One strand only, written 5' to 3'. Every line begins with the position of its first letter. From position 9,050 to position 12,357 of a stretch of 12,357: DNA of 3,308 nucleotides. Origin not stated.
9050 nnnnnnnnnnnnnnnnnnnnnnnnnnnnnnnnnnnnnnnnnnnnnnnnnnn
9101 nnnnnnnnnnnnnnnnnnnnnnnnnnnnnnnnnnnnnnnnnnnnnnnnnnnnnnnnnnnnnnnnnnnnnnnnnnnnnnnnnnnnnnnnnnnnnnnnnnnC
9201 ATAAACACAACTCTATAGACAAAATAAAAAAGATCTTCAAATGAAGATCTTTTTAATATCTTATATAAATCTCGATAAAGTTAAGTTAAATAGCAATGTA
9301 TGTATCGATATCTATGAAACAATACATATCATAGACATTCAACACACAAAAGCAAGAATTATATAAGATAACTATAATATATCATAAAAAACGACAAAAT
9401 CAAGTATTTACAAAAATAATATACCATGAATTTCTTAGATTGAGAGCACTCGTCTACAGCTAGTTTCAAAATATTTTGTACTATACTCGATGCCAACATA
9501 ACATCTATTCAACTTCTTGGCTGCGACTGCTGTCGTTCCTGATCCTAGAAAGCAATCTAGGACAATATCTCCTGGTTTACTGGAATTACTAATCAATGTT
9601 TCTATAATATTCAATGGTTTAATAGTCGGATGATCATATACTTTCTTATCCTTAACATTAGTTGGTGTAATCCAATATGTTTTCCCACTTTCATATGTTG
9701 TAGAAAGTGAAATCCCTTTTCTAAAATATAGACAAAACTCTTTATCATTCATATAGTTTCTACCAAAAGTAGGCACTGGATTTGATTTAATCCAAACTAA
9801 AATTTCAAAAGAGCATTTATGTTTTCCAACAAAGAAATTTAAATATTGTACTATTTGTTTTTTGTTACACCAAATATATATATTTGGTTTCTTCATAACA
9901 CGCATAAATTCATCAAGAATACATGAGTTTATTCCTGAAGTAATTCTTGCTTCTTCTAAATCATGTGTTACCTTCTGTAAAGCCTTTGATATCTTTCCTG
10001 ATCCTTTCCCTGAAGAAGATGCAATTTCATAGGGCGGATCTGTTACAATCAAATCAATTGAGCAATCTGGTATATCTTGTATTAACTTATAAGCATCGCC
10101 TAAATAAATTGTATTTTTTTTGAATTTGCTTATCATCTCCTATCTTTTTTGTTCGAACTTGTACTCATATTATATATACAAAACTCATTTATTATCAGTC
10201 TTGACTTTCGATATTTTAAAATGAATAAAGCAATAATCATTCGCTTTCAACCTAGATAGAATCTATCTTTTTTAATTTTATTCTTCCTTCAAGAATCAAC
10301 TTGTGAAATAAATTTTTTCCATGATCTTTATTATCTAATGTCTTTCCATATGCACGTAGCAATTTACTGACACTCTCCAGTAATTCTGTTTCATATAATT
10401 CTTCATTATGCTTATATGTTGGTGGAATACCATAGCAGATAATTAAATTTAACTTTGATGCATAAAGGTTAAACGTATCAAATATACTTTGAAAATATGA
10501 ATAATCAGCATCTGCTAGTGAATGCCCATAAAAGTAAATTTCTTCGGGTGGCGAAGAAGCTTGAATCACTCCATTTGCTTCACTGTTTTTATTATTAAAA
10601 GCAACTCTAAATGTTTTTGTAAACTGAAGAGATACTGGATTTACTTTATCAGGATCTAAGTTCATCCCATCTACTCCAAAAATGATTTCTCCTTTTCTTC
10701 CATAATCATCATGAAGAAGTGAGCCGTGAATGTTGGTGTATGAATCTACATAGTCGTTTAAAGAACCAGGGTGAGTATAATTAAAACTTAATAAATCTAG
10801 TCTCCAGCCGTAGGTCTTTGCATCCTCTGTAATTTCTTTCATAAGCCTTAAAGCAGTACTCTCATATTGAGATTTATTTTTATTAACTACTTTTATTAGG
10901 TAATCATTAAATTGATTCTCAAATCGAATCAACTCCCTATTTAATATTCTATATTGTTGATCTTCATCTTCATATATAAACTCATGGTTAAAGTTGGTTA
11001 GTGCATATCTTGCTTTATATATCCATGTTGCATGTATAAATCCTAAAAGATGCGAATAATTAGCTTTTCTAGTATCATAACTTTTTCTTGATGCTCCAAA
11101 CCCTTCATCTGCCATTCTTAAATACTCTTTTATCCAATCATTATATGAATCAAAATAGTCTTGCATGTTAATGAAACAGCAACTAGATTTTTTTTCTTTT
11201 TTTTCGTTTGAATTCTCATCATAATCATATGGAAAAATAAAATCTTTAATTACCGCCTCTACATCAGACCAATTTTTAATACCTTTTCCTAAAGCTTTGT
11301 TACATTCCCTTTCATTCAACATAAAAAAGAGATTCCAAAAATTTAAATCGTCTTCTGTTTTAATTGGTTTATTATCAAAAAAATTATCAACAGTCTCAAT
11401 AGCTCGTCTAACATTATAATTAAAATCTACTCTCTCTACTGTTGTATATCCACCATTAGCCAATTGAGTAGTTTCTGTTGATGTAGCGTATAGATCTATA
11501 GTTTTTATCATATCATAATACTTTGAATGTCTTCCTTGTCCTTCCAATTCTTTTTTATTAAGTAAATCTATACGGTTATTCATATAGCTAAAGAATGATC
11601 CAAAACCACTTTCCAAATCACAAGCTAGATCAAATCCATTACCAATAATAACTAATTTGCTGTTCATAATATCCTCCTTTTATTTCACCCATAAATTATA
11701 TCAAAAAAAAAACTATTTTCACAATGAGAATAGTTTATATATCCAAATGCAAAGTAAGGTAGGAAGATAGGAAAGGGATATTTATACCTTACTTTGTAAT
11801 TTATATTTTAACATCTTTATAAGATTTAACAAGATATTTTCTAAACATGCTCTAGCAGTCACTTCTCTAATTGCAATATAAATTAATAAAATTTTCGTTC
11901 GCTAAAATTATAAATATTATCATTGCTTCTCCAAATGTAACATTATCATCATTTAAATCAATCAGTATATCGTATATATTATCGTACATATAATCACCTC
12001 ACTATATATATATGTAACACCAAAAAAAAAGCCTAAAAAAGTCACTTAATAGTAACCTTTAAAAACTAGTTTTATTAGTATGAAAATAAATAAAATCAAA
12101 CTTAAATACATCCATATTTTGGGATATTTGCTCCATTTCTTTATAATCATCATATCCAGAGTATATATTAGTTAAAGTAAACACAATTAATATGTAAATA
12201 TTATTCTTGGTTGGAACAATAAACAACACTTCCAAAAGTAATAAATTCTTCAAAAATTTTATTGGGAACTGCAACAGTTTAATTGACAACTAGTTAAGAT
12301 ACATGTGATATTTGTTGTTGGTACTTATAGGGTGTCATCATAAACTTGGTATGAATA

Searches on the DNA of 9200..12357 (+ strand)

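Call 5: search_dna_similar(query=window:9200-12357:+, collection=plasmids, mode=near)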
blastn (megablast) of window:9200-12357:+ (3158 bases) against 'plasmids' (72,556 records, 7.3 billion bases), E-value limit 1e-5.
No match.

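Call 6: search_dna_similar(query=window:9200-12357:+, collection=phages, mode=near)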
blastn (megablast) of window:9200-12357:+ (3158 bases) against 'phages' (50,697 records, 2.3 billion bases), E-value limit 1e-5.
No match.
